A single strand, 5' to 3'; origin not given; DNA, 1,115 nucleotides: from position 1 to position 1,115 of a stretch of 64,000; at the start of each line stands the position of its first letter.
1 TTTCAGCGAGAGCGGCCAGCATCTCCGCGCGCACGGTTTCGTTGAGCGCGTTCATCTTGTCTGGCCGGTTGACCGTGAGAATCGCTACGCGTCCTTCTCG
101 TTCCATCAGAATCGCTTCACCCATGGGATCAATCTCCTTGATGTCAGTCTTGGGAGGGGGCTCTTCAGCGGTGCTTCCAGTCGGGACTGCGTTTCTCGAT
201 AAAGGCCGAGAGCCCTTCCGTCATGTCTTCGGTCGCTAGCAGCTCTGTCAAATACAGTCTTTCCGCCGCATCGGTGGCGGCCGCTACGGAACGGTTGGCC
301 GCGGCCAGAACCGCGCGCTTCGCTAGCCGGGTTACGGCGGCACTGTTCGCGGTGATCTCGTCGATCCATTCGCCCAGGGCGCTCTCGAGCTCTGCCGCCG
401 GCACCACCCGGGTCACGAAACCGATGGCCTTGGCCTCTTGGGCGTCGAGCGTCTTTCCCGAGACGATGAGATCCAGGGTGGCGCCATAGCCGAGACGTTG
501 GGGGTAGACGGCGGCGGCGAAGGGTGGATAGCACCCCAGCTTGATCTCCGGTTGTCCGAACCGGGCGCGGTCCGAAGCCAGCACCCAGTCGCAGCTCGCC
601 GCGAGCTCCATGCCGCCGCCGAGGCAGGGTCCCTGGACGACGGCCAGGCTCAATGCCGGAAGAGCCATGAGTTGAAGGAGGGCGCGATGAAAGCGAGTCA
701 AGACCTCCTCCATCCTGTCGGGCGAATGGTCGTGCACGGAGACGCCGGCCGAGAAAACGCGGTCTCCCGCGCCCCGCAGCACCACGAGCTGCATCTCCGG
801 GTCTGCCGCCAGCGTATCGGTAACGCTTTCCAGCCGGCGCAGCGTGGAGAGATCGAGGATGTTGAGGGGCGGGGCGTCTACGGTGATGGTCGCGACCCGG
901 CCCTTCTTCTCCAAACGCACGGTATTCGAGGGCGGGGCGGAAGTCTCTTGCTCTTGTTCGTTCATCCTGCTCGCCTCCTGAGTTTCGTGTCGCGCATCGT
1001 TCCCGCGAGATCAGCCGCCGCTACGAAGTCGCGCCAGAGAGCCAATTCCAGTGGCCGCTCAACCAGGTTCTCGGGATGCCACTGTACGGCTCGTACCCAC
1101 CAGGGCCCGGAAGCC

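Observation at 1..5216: Tightly coupled six-gene catabolic operon: ECH - ALDH - thiolase - PuuD-like hydrolase - ECH - ECH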

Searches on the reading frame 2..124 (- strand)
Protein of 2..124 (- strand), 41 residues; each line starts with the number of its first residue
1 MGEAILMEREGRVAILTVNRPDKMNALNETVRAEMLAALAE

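Call 5: search_protein_families(library=ncbifam, proteins=[window:2-124:-], max_evalue=0.00001)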
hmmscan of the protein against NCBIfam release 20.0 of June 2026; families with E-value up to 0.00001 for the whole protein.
window:2-124:- (41 aa): 13 families
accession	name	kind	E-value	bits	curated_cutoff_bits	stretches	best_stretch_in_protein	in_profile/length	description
NF004840.0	PRK06190.1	equivalog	3.2e-08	33.5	253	1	3-41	4-42/260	enoyl-CoA hydratase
NF004517.0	PRK05862.1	equivalog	8.8e-08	32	396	1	3-40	4-41/257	enoyl-CoA hydratase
NF004634.0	PRK05980.1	equivalog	3.3e-07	30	375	1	1-40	1-40/263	crotonase/enoyl-CoA hydratase family protein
NF004725.0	PRK06072.1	equivalog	1.3e-06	28.3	293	1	5-40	2-37/248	enoyl-CoA hydratase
NF006128.0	PRK08272.1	subfamily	1.4e-06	27.8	257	1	4-40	14-50/308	crotonase/enoyl-CoA hydratase family protein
NF004857.0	PRK06210.1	equivalog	1.7e-06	27.6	341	1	3-39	8-45/275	enoyl-CoA hydratase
NF004475.0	PRK05809.1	subfamily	2.5e-06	27.2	394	1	4-39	5-40/260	short-chain-enoyl-CoA hydratase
NF006100.0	PRK08252.1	subfamily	3.3e-06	26.9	282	1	3-40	3-40/254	crotonase/enoyl-CoA hydratase family protein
NF004681.0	PRK06023.1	equivalog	4.7e-06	26.3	282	1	1-40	1-40/250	crotonase/enoyl-CoA hydratase family protein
NF051848.1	EnCoAHydtEchA19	equivalog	6.4e-06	25.9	400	1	5-40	2-37/258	enoyl-CoA hydratase EchA19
NF006109.0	PRK08260.1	subfamily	6.4e-06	25.6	320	1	4-39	5-40/296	enoyl-CoA hydratase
NF004525.0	PRK05870.1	equivalog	8.3e-06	25.9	285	1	2-40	2-40/249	enoyl-CoA hydratase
TIGR02280.1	PaaB1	equivalog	8.5e-06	25.5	345.15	1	5-39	1-35/256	2-(1,2-epoxy-1,2-dihydrophenyl)acetyl-CoA isomerase PaaG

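Call 6: search_protein_families(library=pfam, proteins=[window:2-124:-], max_evalue=0.001)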
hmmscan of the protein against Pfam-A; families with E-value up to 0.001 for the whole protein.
window:2-124:- (41 aa): 1 family
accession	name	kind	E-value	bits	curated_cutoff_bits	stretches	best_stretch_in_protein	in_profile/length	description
PF00378.25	ECH_1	-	5.9e-05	22.9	27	1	9-40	2-33/251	Enoyl-CoA hydratase/isomerase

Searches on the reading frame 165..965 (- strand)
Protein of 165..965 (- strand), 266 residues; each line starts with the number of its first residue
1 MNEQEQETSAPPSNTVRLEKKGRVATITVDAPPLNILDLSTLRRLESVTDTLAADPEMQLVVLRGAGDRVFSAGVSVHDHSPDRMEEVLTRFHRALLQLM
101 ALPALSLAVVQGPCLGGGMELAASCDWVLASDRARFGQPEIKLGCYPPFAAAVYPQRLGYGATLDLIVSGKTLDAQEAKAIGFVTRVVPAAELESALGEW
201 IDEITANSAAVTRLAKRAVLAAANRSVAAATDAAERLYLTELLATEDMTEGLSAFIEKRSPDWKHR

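Call 5: search_protein_families(library=ncbifam, proteins=[window:165-965:-], max_evalue=0.00001)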
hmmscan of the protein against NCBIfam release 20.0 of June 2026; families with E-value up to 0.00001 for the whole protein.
window:165-965:- (266 aa): 71 families (the best 25 are shown)
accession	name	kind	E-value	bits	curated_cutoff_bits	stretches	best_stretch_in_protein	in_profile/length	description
TIGR03189.1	dienoyl_CoA_hyt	equivalog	8e-49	166.2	292.5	1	16-266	3-251/251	cyclohexa-1,5-dienecarbonyl-CoA hydratase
NF051848.1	EnCoAHydtEchA19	equivalog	6.4e-45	153.7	400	1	16-266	2-258/258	enoyl-CoA hydratase EchA19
NF004517.0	PRK05862.1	equivalog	1.6e-43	149.1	396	1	14-266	4-257/257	enoyl-CoA hydratase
NF004475.0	PRK05809.1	subfamily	1.2e-42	146.2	394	1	14-265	4-259/260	short-chain-enoyl-CoA hydratase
NF042430.2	EnCoAhydt_DpgD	equivalog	4.2e-42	144.4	400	1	19-265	2-257/258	enoyl-CoA-hydratase DpgD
NF006566.0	PRK09076.1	subfamily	2.6e-41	141.9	286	1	15-265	6-259/260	enoyl-CoA hydratase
NF004781.0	PRK06127.1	subfamily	1.3e-39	136.5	291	1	9-264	6-267/269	enoyl-CoA hydratase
NF006008.0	PRK08139.1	equivalog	7.8e-39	133.8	313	1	10-265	7-265/266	enoyl-CoA hydratase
NF004795.0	PRK06143.1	subfamily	1.2e-36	126.6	283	1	16-258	12-256/260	enoyl-CoA hydratase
NF004634.0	PRK05980.1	equivalog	1.2e-36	126.4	375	1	14-265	3-262/263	crotonase/enoyl-CoA hydratase family protein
NF005802.0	PRK07657.1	equivalog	2.9e-36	125.4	363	1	23-264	13-258/260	enoyl-CoA hydratase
NF005803.0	PRK07658.1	equivalog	3.1e-36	125.1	313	1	15-265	3-256/257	enoyl-CoA hydratase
NF007239.0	PRK09674.1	equivalog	7.3e-36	123.9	371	1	18-265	8-256/257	2,3-dehydroadipyl-CoA hydratase PaaF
NF004796.0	PRK06144.1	subfamily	1.2e-35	123.2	272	1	13-264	7-260/262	enoyl-CoA hydratase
NF006100.0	PRK08252.1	subfamily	1.7e-35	122.8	282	1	13-264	2-252/254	crotonase/enoyl-CoA hydratase family protein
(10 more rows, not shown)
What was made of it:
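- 165..965 (-): ECH2: divergent crotonase-fold protein, 266 aa, with both Glu present (GGGME, GQPE); its start overlaps the C26 stop (ATGA). Best NCBIfam hit is dienoyl-CoA hydratase TIGR03189, 166 bits against a cutoff of 292.5 (call 5).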

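Call 6: search_protein_families(library=pfam, proteins=[window:165-965:-], max_evalue=0.001)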
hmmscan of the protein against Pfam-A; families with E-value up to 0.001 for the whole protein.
window:165-965:- (266 aa): 2 families
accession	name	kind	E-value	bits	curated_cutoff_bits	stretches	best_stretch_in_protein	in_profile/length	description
PF00378.25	ECH_1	-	1.5e-45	156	27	1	20-265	2-250/251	Enoyl-CoA hydratase/isomerase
PF16113.10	ECH_2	-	6.5e-26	92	27.2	1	27-239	4-227/335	Enoyl-CoA hydratase/isomerase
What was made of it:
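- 165..965 (-): Pfam ECH_1 156 bits (call 6).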

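Call 7: find_encoding_contigs(protein=window:165-965:-, flank=10000, max_places=6)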
Protein window:165-965:- (266 aa): 1 contig read that carries it; 1 place shown.
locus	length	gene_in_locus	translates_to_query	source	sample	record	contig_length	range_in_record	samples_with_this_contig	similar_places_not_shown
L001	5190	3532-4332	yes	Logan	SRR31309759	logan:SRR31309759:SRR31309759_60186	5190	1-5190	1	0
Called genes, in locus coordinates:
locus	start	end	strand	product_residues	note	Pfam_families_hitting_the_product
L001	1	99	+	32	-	?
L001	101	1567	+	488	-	PF00171:Aldedh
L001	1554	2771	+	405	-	PF00108:Thiolase_N, PF00109:ketoacyl-synt (weak), PF02803:Thiolase_C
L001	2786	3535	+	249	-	PF07722:Peptidase_C26, PF00117:GATase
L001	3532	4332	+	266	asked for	PF00378:ECH_1, PF16113:ECH_2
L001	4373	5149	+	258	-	PF00378:ECH_1, PF16113:ECH_2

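Call 29: search_solved_structures(query=window:165-965:-, max_evalue=1e-20)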
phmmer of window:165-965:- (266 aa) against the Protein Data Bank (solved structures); distinct sequences matched with E-value up to 1e-20: 47.
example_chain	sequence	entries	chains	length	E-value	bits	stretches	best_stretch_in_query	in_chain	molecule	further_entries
3h81_A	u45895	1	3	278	5.1e-41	144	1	6-266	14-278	enoyl-CoA hydratase echA8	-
3q0j_A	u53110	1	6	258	2e-40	142.1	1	14-266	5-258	enoyl-CoA hydratase echA8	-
3pzk_A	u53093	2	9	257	2.2e-40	141.9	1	15-266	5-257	e enoyl-CoA hydratase echA8 | enoyl-CoA hydratase echA8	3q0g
4fjw_D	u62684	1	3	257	5.4e-40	140.7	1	15-266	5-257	Probable enoyl-CoA hydratase echA8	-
5z7r_A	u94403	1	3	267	2.1e-36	128.9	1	14-261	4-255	Short-chain-enoyl-CoA hydratase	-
9qwv_A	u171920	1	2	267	4.5e-33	118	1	16-265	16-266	Enoyl-CoA hydratase, mitochondrial, putative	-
5zai_A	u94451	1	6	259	1.2e-32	116.7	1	14-264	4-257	3-hydroxypropionyl-coenzyme A dehydratase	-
1dub_A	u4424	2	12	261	8.4e-31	110.6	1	19-264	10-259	2-ENOYL-COA HYDRATASE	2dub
1mj3_A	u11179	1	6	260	8.4e-31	110.6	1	19-264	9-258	ENOYL-COA HYDRATASE, MITOCHONDRIAL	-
1ey3_A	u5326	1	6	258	8.6e-31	110.5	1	19-264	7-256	ENOYL-COA HYDRATASE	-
9rgq_A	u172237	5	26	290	1e-30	110.3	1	18-264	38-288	Enoyl-CoA hydratase, mitochondrial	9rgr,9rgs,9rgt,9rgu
3moy_A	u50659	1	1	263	8.5e-30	107.3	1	24-265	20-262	Probable enoyl-CoA hydratase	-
5wyb_B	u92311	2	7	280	1.2e-29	106.9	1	11-265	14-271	Probable enoyl-CoA hydratase/isomerase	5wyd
4k2n_A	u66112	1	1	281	1.5e-29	106.5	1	13-262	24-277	Enoyl-CoA hydratase/carnithine racemase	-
8zru_A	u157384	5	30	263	2.3e-29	105.9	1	21-264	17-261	Enoyl-CoA hydratase, mitochondrial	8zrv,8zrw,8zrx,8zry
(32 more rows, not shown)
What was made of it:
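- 165..965 (-): Best PDB hit is EchA8 at 144 bits (call 29).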
